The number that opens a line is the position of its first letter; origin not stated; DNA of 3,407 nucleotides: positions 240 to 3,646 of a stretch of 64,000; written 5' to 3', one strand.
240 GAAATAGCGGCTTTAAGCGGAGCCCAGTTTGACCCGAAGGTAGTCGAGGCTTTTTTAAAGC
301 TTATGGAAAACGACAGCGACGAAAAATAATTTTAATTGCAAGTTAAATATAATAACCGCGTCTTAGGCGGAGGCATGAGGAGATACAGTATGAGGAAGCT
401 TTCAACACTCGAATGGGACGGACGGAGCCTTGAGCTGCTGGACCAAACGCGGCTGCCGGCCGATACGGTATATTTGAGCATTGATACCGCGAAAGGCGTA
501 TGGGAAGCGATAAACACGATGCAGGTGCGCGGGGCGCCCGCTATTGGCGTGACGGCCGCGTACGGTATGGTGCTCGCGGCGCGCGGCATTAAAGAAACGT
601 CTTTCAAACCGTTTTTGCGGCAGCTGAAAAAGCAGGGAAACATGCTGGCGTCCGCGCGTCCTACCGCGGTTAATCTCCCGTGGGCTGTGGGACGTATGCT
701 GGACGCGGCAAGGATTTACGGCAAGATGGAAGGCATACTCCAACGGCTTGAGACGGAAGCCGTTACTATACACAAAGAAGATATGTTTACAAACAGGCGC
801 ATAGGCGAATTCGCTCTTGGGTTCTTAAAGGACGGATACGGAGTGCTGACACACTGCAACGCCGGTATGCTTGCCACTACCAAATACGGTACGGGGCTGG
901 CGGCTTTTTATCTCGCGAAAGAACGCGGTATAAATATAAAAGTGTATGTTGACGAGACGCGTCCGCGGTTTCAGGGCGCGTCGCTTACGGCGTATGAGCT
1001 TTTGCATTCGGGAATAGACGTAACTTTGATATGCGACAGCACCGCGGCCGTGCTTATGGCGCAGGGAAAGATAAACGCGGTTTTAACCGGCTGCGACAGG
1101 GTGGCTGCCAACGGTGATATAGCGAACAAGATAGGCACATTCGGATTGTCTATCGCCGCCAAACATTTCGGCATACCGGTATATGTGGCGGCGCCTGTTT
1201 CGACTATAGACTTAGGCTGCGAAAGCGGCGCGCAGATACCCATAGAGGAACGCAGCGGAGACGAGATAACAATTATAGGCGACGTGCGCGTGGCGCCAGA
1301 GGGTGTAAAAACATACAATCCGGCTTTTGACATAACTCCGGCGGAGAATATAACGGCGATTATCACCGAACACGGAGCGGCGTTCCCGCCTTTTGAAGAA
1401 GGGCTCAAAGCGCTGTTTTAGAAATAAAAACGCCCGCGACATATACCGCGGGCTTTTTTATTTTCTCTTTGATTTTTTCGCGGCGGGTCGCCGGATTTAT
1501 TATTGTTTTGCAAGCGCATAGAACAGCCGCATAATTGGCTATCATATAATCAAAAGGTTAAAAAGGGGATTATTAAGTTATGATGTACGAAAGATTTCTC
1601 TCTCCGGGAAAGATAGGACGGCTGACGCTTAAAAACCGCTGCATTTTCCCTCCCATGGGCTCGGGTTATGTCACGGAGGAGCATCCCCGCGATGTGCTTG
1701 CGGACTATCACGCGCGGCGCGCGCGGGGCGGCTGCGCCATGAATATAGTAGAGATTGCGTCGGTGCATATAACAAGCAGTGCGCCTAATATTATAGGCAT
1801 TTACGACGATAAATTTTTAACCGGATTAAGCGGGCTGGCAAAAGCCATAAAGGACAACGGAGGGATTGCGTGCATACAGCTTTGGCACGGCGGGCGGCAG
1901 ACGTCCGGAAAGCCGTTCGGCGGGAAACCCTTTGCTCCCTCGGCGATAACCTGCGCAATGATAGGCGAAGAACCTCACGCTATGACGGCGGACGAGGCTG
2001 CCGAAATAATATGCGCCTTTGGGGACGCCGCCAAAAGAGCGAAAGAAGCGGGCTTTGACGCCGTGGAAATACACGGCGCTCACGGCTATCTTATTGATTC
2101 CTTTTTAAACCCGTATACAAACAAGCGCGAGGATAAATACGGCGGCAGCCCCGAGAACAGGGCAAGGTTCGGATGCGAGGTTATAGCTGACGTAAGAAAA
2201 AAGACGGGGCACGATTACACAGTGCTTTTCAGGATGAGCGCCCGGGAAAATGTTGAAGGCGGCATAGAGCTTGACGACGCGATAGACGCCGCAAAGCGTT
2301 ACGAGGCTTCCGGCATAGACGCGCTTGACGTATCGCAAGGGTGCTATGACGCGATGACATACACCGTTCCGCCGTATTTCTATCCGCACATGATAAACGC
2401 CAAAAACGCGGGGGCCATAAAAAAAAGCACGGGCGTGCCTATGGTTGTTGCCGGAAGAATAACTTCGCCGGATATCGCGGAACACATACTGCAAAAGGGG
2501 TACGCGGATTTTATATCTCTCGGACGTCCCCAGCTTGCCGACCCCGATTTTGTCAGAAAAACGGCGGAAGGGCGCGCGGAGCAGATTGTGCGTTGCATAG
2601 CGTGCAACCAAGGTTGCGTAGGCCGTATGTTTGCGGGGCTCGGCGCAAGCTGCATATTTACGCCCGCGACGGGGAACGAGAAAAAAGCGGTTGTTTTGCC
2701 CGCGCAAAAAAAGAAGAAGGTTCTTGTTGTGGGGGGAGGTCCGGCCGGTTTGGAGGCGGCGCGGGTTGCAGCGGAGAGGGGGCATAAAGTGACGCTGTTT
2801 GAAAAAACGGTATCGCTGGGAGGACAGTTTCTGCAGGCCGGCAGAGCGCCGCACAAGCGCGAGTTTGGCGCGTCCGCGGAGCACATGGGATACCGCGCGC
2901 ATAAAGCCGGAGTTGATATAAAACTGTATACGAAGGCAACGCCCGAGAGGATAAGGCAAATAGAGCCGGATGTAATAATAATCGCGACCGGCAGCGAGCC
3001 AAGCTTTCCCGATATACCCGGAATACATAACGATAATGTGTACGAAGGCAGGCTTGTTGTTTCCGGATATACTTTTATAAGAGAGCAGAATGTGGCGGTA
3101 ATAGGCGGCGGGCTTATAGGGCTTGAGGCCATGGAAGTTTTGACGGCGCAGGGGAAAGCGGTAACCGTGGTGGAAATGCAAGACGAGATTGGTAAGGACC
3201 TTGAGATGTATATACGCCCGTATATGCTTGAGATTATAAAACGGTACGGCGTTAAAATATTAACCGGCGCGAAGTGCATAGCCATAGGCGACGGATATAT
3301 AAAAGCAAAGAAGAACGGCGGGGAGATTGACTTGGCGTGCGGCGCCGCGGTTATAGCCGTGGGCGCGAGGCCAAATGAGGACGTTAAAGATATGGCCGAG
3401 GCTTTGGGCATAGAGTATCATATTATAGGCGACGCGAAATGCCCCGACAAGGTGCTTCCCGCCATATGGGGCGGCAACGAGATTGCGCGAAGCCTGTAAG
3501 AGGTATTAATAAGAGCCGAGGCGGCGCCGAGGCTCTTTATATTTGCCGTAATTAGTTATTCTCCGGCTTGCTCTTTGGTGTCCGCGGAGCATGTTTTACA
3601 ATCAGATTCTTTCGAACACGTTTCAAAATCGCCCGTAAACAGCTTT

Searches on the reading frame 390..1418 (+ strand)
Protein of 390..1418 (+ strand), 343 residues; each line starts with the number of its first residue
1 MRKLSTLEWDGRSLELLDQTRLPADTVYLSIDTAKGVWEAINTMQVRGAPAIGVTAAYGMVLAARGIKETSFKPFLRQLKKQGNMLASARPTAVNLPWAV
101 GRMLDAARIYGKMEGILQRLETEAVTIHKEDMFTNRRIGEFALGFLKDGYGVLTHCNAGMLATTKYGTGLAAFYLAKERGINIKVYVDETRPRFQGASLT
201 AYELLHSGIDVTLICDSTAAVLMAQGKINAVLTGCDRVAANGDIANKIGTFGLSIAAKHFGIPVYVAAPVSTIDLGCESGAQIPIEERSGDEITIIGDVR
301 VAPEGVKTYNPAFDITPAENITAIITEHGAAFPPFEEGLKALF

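Call 86: find_encoding_contigs(protein=window:390-1418:+, flank=10000, max_places=2)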
Protein window:390-1418:+ (343 aa): 4 contigs read that carry it; 1 place shown.
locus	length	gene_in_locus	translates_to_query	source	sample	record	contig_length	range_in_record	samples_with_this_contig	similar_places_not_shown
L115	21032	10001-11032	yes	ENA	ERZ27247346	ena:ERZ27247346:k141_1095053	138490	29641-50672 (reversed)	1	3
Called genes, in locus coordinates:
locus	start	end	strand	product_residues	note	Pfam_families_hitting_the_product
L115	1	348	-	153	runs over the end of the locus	-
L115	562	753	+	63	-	PF11007:CotJA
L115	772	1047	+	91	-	PF12652:CotJB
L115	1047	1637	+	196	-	PF05067:Mn_catalase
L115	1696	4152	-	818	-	PF00403:HMA, PF19803:DUF6286 (faint), PF00403:HMA, PF00122:E1-E2_ATPase, PF00702:Hydrolase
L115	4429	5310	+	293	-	PF01297:ZnuA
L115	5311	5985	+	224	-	PF00005:ABC_tran, PF02463:SMC_N (faint), PF13175:AAA_15 (faint), PF13304:AAA_21 (faint)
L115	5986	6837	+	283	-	PF00950:ABC-3, PF01032:FecCD (weak)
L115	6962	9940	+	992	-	PF13185:GAF_2 (weak), PF08447:PAS_3, PF00989:PAS, PF08448:PAS_4, PF13426:PAS_9, PF00990:GGDEF, PF01966:HD, PF13487:HD_5, +1 more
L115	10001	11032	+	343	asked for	PF01008:IF-2B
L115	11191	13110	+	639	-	PF00724:Oxidored_FMN, PF00890:FAD_binding_2 (weak), PF01946:Thi4 (weak), PF03486:HI0933_like, PF07992:Pyr_redox_2, PF12831:FAD_oxidored, PF13738:Pyr_redox_3, PF00070:Pyr_redox, +8 more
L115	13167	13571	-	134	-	-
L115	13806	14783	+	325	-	PF00226:DnaJ, PF01556:DnaJ_C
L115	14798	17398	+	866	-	PF02861:Clp_N, PF23569:NBD_SMAX1 (weak), PF00004:AAA, PF17871:AAA_lid_9, PF00004:AAA, PF07724:AAA_2, PF07728:AAA_5, PF10431:ClpB_D2-small, +7 more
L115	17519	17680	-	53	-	-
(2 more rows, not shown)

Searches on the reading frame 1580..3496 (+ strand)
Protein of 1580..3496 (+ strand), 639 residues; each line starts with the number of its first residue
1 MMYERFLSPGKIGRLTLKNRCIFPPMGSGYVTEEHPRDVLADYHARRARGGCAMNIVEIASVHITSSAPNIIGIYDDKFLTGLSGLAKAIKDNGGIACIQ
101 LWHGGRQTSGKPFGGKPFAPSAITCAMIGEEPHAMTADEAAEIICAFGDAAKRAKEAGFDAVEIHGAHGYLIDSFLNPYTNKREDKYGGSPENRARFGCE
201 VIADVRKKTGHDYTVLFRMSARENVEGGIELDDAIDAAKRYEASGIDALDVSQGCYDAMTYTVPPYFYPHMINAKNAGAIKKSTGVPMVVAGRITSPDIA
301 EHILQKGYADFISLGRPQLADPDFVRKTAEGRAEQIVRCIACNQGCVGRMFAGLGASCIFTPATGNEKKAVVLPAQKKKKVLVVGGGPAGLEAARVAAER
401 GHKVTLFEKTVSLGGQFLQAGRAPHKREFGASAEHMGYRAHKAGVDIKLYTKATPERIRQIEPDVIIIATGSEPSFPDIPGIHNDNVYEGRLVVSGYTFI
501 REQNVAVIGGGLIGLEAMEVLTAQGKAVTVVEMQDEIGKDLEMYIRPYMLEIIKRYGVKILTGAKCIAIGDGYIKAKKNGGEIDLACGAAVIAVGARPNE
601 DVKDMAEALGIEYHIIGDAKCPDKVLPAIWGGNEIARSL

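Call 84: find_encoding_contigs(protein=window:1580-3496:+, flank=10000, max_places=3)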
Protein window:1580-3496:+ (639 aa): 3 contigs read that carry it; 2 places shown.
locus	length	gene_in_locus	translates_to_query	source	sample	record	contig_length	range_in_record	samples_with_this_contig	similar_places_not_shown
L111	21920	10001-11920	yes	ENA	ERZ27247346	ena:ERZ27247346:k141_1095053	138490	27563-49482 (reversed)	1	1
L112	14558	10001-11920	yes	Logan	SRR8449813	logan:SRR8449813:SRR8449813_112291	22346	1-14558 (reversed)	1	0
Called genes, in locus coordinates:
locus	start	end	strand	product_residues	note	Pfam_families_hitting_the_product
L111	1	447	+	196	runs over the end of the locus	PF05067:Mn_catalase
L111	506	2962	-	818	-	PF00403:HMA, PF19803:DUF6286 (faint), PF00403:HMA, PF00122:E1-E2_ATPase, PF00702:Hydrolase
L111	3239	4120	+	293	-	PF01297:ZnuA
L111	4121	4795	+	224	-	PF00005:ABC_tran, PF02463:SMC_N (faint), PF13175:AAA_15 (faint), PF13304:AAA_21 (faint)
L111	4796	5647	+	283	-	PF00950:ABC-3, PF01032:FecCD (weak)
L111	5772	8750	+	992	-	PF13185:GAF_2 (weak), PF08447:PAS_3, PF00989:PAS, PF08448:PAS_4, PF13426:PAS_9, PF00990:GGDEF, PF01966:HD, PF13487:HD_5, +1 more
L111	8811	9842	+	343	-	PF01008:IF-2B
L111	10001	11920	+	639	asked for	PF00724:Oxidored_FMN, PF00890:FAD_binding_2 (weak), PF01946:Thi4 (weak), PF03486:HI0933_like, PF07992:Pyr_redox_2, PF12831:FAD_oxidored, PF13738:Pyr_redox_3, PF00070:Pyr_redox, +8 more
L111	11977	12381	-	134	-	-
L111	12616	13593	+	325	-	PF00226:DnaJ, PF01556:DnaJ_C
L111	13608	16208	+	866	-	PF02861:Clp_N, PF23569:NBD_SMAX1 (weak), PF00004:AAA, PF17871:AAA_lid_9, PF00004:AAA, PF07724:AAA_2, PF07728:AAA_5, PF10431:ClpB_D2-small, +7 more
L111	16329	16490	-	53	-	-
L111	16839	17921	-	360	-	PF04015:DUF362, PF00037:Fer4 (faint), PF12837:Fer4_6 (faint), PF14697:Fer4_21, PF12838:Fer4_7, PF13187:Fer4_9 (weak), PF13484:Fer4_16 (faint)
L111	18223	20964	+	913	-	PF00989:PAS, PF08448:PAS_4, PF13426:PAS_9, PF08447:PAS_3, PF08448:PAS_4 (weak), PF13426:PAS_9, PF00512:HisKA, PF02518:HATPase_c, +1 more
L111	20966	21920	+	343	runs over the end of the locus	PF00072:Response_reg, PF13487:HD_5, PF01966:HD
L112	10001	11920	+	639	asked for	PF00724:Oxidored_FMN, PF00890:FAD_binding_2 (weak), PF01946:Thi4 (weak), PF03486:HI0933_like, PF07992:Pyr_redox_2, PF12831:FAD_oxidored, PF13738:Pyr_redox_3, PF00070:Pyr_redox, +8 more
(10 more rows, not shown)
